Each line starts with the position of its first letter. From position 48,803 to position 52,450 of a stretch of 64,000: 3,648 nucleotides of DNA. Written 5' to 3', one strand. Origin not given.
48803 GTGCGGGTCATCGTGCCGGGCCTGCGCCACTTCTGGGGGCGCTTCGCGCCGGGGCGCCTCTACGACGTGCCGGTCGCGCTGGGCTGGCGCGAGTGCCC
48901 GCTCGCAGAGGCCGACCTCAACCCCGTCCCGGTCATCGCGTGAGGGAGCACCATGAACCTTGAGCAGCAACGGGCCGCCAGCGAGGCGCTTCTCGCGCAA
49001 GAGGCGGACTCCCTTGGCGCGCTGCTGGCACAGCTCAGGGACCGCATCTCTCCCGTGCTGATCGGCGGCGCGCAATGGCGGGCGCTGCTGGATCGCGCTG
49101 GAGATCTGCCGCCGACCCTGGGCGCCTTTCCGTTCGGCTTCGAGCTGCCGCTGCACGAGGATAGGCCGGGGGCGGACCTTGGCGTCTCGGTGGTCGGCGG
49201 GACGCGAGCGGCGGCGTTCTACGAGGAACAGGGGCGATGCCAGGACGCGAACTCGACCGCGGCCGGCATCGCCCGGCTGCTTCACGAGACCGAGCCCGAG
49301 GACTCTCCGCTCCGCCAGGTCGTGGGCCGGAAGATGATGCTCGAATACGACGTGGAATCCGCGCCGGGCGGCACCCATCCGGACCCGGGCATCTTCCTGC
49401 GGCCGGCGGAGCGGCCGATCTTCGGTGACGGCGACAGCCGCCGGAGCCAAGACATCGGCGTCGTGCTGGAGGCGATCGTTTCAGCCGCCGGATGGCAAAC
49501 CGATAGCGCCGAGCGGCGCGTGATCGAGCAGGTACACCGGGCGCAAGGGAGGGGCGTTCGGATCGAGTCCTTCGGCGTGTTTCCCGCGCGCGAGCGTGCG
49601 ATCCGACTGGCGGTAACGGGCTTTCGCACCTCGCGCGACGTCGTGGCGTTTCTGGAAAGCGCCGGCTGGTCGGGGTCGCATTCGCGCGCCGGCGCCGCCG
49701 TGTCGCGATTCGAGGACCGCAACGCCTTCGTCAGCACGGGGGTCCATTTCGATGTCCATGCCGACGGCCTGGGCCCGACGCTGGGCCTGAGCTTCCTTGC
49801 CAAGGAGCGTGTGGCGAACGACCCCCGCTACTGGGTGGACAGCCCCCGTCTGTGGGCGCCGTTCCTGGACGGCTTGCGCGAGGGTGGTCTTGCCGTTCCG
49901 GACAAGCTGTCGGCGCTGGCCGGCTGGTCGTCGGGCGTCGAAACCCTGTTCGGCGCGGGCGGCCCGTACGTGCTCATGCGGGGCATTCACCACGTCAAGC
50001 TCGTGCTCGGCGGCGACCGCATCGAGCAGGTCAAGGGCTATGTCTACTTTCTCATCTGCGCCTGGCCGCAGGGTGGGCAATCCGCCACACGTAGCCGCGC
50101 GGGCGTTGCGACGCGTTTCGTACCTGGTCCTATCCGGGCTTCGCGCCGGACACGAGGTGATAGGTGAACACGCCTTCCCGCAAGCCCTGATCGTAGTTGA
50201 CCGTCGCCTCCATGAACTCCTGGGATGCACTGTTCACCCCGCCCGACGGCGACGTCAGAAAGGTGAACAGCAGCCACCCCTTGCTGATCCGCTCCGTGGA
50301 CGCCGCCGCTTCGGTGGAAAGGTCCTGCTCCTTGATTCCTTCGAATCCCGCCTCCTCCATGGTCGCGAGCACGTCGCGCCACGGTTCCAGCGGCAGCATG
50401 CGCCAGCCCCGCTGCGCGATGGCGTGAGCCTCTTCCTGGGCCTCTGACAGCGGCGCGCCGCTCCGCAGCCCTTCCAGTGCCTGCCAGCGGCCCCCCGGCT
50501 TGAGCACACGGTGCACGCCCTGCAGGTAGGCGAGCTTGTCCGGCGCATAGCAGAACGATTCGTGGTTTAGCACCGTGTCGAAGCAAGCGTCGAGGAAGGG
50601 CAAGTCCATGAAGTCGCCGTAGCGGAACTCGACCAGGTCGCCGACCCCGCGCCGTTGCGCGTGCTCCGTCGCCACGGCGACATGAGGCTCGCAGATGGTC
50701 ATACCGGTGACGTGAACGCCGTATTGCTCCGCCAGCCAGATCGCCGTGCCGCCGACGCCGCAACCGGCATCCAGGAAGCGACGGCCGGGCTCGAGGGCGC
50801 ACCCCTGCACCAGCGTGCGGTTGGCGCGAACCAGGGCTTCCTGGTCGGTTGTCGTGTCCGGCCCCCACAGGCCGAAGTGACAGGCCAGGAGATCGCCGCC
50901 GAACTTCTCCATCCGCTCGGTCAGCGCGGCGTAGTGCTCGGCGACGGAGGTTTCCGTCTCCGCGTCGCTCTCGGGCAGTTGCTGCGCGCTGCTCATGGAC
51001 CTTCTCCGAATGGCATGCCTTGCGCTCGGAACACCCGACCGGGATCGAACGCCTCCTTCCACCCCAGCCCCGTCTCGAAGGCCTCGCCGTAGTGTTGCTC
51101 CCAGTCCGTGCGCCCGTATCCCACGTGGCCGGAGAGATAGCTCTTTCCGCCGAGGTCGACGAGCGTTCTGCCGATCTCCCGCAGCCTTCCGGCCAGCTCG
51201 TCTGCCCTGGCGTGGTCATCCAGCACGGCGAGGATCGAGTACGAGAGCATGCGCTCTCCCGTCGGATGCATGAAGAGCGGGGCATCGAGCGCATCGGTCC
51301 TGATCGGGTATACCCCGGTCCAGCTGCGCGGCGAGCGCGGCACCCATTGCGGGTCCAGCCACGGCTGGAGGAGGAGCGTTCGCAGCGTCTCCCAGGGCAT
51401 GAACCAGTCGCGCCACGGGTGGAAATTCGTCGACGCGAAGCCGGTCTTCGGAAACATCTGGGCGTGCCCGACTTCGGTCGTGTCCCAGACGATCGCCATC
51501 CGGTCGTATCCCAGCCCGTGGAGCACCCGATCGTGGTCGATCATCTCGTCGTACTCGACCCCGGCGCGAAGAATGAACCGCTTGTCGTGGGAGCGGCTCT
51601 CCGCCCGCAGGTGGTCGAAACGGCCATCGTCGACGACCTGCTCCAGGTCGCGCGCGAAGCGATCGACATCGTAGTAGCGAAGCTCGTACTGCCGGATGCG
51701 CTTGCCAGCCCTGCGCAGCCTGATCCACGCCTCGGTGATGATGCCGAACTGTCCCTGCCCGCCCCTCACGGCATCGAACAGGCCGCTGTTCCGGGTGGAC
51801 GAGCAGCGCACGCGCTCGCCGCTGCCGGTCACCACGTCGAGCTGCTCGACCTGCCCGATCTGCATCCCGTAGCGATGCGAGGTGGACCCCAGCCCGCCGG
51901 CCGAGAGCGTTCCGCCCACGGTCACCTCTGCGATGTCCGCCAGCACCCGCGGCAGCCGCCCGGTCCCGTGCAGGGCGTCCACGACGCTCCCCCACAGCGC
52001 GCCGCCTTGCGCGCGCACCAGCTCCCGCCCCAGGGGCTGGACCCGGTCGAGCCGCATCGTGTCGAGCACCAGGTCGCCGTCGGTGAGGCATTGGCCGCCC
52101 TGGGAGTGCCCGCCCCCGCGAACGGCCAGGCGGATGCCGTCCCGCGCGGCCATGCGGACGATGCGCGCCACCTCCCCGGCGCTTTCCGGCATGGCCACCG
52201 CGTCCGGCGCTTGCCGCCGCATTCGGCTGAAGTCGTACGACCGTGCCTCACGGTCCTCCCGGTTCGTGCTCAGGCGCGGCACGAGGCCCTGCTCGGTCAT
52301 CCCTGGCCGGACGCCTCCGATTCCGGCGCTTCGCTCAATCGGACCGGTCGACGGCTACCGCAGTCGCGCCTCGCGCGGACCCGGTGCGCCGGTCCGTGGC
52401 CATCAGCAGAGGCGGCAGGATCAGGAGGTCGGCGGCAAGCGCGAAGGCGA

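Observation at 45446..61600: Complete NHLP-leader / fused E1-YcaO RiPP gene cluster with its own three-component exporter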

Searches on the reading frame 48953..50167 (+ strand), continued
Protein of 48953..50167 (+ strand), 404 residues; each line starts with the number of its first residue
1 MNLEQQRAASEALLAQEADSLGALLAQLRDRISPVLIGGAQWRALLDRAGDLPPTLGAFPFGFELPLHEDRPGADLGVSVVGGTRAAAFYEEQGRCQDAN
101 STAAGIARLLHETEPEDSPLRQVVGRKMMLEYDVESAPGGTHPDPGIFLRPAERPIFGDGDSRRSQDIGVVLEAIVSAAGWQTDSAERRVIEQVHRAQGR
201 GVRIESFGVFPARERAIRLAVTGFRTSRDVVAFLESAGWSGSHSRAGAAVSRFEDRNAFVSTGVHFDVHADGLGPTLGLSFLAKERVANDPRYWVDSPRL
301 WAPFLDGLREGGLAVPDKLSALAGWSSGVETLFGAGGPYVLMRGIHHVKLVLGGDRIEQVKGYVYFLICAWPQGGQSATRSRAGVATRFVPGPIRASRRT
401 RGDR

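Call 58: find_encoding_contigs(protein=P0323, flank=8000, max_places=3)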
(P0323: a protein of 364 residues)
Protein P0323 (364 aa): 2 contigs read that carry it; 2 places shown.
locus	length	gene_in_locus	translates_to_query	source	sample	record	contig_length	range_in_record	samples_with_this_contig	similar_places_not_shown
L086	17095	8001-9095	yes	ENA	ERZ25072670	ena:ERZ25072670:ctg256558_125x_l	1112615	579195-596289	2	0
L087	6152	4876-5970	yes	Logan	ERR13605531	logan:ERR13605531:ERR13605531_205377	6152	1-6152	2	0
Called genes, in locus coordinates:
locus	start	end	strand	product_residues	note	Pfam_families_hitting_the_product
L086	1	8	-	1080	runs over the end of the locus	PF00873:ACR_tran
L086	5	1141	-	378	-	PF25917:BSH_RND, PF25973:BSH_CzcB, PF25954:Beta-barrel_RND_2, PF25989:YknX_C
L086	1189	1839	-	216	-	PF00440:TetR_N, PF17932:TetR_C_24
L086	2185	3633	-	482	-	-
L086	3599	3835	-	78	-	-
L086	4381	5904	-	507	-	PF13621:Cupin_8 (faint), PF08007:JmjC_2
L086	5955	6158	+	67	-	-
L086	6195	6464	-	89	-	PF02979:NHase_alpha (weak)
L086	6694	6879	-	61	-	-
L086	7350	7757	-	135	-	PF20586:DUF6788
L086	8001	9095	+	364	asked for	-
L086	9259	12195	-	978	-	PF00664:ABC_membrane, PF00005:ABC_tran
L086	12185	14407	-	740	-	PF03412:Peptidase_C39, PF00664:ABC_membrane, PF00005:ABC_tran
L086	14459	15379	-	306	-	PF25919:BSH_CusB (faint)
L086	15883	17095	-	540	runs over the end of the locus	PF12706:Lactamase_B_2 (weak)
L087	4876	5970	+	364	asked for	-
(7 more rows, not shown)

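Call 76: search_protein_families(library=pfam, proteins=[L083:3847-5148:+], max_evalue=0.01)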
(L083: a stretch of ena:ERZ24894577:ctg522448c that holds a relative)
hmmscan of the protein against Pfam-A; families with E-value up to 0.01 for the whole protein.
L083:3847-5148:+ (433 aa): 3 families
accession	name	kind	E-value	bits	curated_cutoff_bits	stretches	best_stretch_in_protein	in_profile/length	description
PF02979.21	NHase_alpha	-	3.1e-05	23.9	27.2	1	18-69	114-164/184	Nitrile hydratase, alpha chain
PF13243.12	SQHop_cyclase_C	-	0.001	18.6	26.1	0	353-392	248-287/319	Squalene-hopene cyclase C-terminal domain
PF14407.11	Frankia_peptide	-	0.0017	19.1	48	1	11-36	5-30/63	Ribosomally synthesized peptide prototyped by Frankia Franean1_4349.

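Call 82: search_protein_families(library=ncbifam, proteins=[window:48953-50089:+], max_evalue=0.001)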
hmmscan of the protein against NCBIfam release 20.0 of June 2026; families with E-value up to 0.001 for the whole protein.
window:48953-50089:+ (379 aa): 0 families

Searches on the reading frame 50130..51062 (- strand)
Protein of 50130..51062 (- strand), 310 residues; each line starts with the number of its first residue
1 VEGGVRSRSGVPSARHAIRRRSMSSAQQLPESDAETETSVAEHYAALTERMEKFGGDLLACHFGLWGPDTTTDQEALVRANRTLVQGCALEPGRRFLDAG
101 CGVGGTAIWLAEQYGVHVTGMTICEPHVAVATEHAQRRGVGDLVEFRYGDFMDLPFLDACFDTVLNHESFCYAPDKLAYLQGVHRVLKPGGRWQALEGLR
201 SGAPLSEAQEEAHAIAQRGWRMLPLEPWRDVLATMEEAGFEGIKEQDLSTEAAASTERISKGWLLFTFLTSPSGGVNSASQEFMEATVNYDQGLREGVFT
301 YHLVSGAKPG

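Call 12: search_protein_families(library=pfam, proteins=[window:50130-51062:-], max_evalue=0.001)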
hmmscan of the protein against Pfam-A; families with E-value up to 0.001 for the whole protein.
window:50130-51062:- (310 aa): 10 families
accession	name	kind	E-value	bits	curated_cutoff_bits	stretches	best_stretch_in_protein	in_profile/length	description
PF08241.18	Methyltransf_11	-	1.1e-21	77.6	21.2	1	97-192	1-92/95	Methyltransferase domain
PF13649.12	Methyltransf_25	-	2.7e-20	73.3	27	1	97-191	2-97/97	Methyltransferase domain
PF13847.12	Methyltransf_31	-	6.8e-18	65.2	27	1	91-192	2-106/145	Methyltransferase domain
PF02353.26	CMAS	-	1.2e-13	51.4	27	1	65-192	35-161/273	Mycolic acid cyclopropane synthetase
PF08242.18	Methyltransf_12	-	1.3e-11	45.5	30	1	97-192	1-97/98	Methyltransferase domain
PF01209.24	Ubie_methyltran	-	1.5e-11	44.5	20.1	1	89-202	44-158/233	ubiE/COQ5 methyltransferase family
PF13489.12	Methyltransf_23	-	1.4e-09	38.3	27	1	80-242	8-161/164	Methyltransferase domain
PF05724.17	TPMT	-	1.3e-06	28.7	26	1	82-244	27-209/218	Thiopurine S-methyltransferase (TPMT)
PF09445.16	Methyltransf_15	-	0.00019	21.5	22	1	95-153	3-60/165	RNA cap guanine-N2 methyltransferase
PF01170.24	UPF0020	-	0.00092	19.4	22.3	0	114-164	75-125/197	RMKL-like, methyltransferase domain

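Call 63: search_solved_structures(query=window:50130-50996:-, max_evalue=0.00001)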
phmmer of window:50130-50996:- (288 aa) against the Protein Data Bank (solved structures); distinct sequences matched with E-value up to 0.00001: 42.
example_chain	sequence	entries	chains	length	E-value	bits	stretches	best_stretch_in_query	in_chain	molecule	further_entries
6uv6_A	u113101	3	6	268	1.9e-26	96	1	18-236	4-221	D-glucose O-methyltransferase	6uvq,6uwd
8zc8_A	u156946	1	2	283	2.8e-25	92.2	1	17-185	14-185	MitM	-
21zq_A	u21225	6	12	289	3e-25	92.1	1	17-185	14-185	MitM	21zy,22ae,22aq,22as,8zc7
3bus_A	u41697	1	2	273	1.6e-24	89.7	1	14-233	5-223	Methyltransferase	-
4pne_A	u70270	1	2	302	3.8e-21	78.6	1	11-179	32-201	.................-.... protein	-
5wp5_A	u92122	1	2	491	8.6e-18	67.6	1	62-227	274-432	Phosphomethylethanolamine N-methyltransferase 2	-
7v6h_A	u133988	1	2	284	1.8e-17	66.6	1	58-230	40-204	Cyclopropane fatty-acyl-phospholipid synthase-like methyltransferase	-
5gm1_A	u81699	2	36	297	3.8e-17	65.5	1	51-185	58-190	O-methylransferase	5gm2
5wp4_A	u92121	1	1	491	4e-17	65.4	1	59-226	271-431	Phosphoethanolamine N-methyltransferase 1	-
2o57_A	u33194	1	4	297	1.5e-14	57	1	39-173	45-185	putative sarcosine dimethylglycine methyltransferase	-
4iv8_A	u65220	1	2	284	7.8e-13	51.3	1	55-227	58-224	Phosphoethanolamine N-methyltransferase,putative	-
4mwz_A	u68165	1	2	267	2.5e-12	49.7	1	58-227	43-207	Phosphoethanolamine N-methyltransferase, putative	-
4iv0_A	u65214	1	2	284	2.9e-12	49.4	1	58-227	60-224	Phosphoethanolamine N-methyltransferase, putative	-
9w6x_A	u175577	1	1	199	3.3e-12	49.3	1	70-191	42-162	YtkW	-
4ine_A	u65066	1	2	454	4.7e-12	48.8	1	68-222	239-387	Protein PMT-2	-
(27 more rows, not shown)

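Call 82: search_protein_families(library=ncbifam, proteins=[window:50130-50996:-], max_evalue=0.001)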
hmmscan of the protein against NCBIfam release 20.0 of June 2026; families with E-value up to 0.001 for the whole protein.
window:50130-50996:- (288 aa): 36 families (the best 25 are shown)
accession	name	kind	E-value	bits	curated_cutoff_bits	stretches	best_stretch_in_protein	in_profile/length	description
NF045667.1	MTase_DVU1556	equivalog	2.1e-18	66.5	155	1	60-229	12-171/213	DVU_1556 family methyltransferase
NF041943.1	GPPMT_Stmyces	equivalog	4e-17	63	400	1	66-176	73-182/272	geranyl diphosphate 2-C-methyltransferase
NF041675.1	sarc_dimgly_tmase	equivalog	4.9e-16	59.5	550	1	40-171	35-167/278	sarcosine/dimethylglycine N-methyltransferase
NF041537.1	ArsM_AhpD_UU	exception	1.3e-14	53.7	510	1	67-246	73-247/345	arsenite methyltransferase/AhpD domain selenoprotein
NF040703.1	cyclopro_CfaB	exception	6.1e-14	51.6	650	1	55-169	144-259/393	C17 cyclopropane fatty acid synthase CfaB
NF041536.1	ArsM_DUF2284_UU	exception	1.8e-13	49.6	575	1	68-222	74-226/459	arsenite methyltransferase/DUF2284 domain selenoprotein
NF001243.0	PRK00216.1-4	equivalog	5.4e-13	48.8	235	1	65-175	42-153/237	demethylmenaquinone methyltransferase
TIGR02752.1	MenG_heptapren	equivalog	7.4e-13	48.6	419.85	1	68-175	43-151/231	demethylmenaquinone methyltransferase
NF008686.0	PRK11705.1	equivalog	7.6e-13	48.3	400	1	26-169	124-261/383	cyclopropane fatty acyl phospholipid synthase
NF047649.1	MTase_UXPK_star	exception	1e-12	47.7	460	1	67-218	74-223/283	methyltransferase/UXPK-star double selenoprotein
NF045825.1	FAmtase_mtf2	equivalog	1.1e-12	47.7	400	1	71-172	59-157/248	fatty-acid O-methyltransferase Mtf2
NF053839.1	CPFASynBruc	equivalog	1.2e-12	47.5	600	1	44-144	148-245/410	cyclopropane fatty acid synthase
NF008823.0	PRK11873.1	subfamily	3.2e-12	46.5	263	1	67-172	74-180/272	arsenite methyltransferase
TIGR01934.1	MenG_MenH_UbiE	subfamily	8.4e-12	44.9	158.35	1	61-179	30-147/223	ubiquinone/menaquinone biosynthesis methyltransferase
NF045823.1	PthPhpthDimycoMt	equivalog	1.1e-11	44.4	300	1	71-183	67-175/256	phthiotriol/phenolphthiotriol dimycocerosates methyltransferase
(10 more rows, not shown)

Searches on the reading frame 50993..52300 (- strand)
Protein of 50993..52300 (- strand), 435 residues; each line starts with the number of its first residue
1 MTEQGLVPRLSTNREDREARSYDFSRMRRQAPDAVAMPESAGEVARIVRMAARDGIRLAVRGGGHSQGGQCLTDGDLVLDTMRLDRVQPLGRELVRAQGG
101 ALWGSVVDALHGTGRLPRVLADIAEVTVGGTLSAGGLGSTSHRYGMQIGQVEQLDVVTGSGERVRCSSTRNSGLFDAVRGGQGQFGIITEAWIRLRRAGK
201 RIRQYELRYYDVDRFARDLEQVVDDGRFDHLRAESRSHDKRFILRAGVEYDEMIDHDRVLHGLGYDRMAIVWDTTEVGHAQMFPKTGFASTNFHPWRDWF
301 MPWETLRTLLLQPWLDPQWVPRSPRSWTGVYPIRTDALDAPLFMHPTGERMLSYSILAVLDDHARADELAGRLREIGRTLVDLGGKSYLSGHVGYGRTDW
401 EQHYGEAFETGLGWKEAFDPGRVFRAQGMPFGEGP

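Call 3: search_protein_families(library=pfam, proteins=[window:50993-52300:-], max_evalue=0.01)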
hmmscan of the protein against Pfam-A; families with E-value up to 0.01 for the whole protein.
window:50993-52300:- (435 aa): 2 families
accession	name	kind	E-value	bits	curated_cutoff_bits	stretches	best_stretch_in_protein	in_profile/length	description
PF01565.28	FAD_binding_4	-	1.6e-29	102.8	26.4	1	32-167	1-139/139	FAD binding domain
PF09265.15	Cytokin-bind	-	0.0023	17.8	23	0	330-424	176-274/281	Cytokinin dehydrogenase 1, FAD and cytokinin binding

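Call 4: search_protein_families(library=ncbifam, proteins=[window:50993-52300:-], max_evalue=0.01)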
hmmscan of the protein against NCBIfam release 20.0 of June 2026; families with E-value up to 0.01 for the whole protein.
window:50993-52300:- (435 aa): 10 families
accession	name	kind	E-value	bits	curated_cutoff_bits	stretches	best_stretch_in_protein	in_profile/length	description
NF041227.1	BagG_FevA2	exception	1.1e-20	73.8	850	1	22-191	36-203/455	bagremycin/ferroverdin biosynthesis FAD-dependent oxygenase BagG/FevA2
NF041226.1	BagK_FevA1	equivalog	1.5e-19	69.7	800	1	13-190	22-198/453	bagremycin/ferroverdin biosynthesis FAD-dependent oxygenase BagK/FevA1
TIGR01678.1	FAD_lactone_ox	subfamily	4.5e-17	62.1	396.8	1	32-194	15-177/438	sugar 1,4-lactone oxidase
TIGR01679.1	bact_FAD_ox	subfamily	4.1e-16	58.9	292.25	1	27-206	7-182/419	FAD-linked oxidoreductase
NF053785.1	DcplphribOxDprE1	equivalog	1.1e-13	51.2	500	1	34-198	17-183/449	decaprenylphosphoryl-beta-D-ribose oxidase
NF049975.1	2HglutDHaseYdiJ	equivalog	7.1e-10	37.3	1350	1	4-190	25-215/1018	D-2-hydroxyglutarate dehydrogenase YdiJ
TIGR00387.1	glcD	equivalog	4.9e-09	35.5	567.9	1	35-215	1-190/413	glycolate oxidase subunit GlcD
NF008408.0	PRK11230.1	equivalog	1.5e-08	33.6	897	1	8-224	30-256/499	glycolate oxidase subunit GlcD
TIGR01676.1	GLDHase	equivalog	3.3e-06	26.2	458.25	1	35-192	65-222/541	L-galactonolactone dehydrogenase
TIGR01677.1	pln_FAD_oxido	subfamily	1.3e-05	23.9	383.1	1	33-209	35-225/560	FAD-dependent oxidoreductase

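Call 64: search_solved_structures(query=window:50993-52300:-, max_evalue=0.00001)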
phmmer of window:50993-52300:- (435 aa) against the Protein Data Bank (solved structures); distinct sequences matched with E-value up to 0.00001: 89 (the best 60 are shown).
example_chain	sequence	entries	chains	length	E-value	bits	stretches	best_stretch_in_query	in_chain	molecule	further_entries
6yaq_A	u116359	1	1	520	1.5e-41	146.1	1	5-225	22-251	Cytokinin dehydrogenase 8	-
8cj9_A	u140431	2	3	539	1.7e-41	146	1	5-225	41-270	cytokinin dehydrogenase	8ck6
6c80_A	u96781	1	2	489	7e-38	134.1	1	21-225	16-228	cytokinin oxidase LuCKX1.1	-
4o95_A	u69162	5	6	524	9.5e-37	130.3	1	9-226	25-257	Cytokinin dehydrogenase 4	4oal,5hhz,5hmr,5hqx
6yao_A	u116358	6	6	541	1.1e-36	130.2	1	9-226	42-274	Cytokinin dehydrogenase 4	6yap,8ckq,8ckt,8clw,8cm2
1w1o_A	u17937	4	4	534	1e-33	120.4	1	9-222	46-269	CYTOKININ DEHYDROGENASE 1 | CYTOKININ DEHYDROGENASE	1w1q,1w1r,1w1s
3s1d_A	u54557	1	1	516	1.5e-33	119.8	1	9-222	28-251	Cytokinin dehydrogenase 1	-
2qkn_A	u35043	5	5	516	1.5e-33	119.8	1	9-222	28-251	Cytokinin dehydrogenase 1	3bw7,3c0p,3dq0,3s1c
2exr_A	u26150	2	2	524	1.7e-33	119.6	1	21-225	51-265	Cytokinin dehydrogenase 7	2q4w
3s1e_A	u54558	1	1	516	1.8e-33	119.6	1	9-222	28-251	Cytokinin dehydrogenase 1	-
2qpm_A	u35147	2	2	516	4.6e-33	118.2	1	9-222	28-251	Cytokinin dehydrogenase 1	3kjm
3s1f_A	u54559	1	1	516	5.5e-33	118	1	9-222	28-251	Cytokinin dehydrogenase 1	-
4ml8_A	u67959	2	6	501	7.7e-33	117.5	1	16-232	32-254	Cytokinin oxidase 2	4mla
8qvt_A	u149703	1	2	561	2.1e-27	99.6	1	94-226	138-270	cytokinin dehydrogenase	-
6fyd_A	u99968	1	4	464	4.7e-25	91.8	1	30-214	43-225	Putative FAD-dependent oxygenase EncM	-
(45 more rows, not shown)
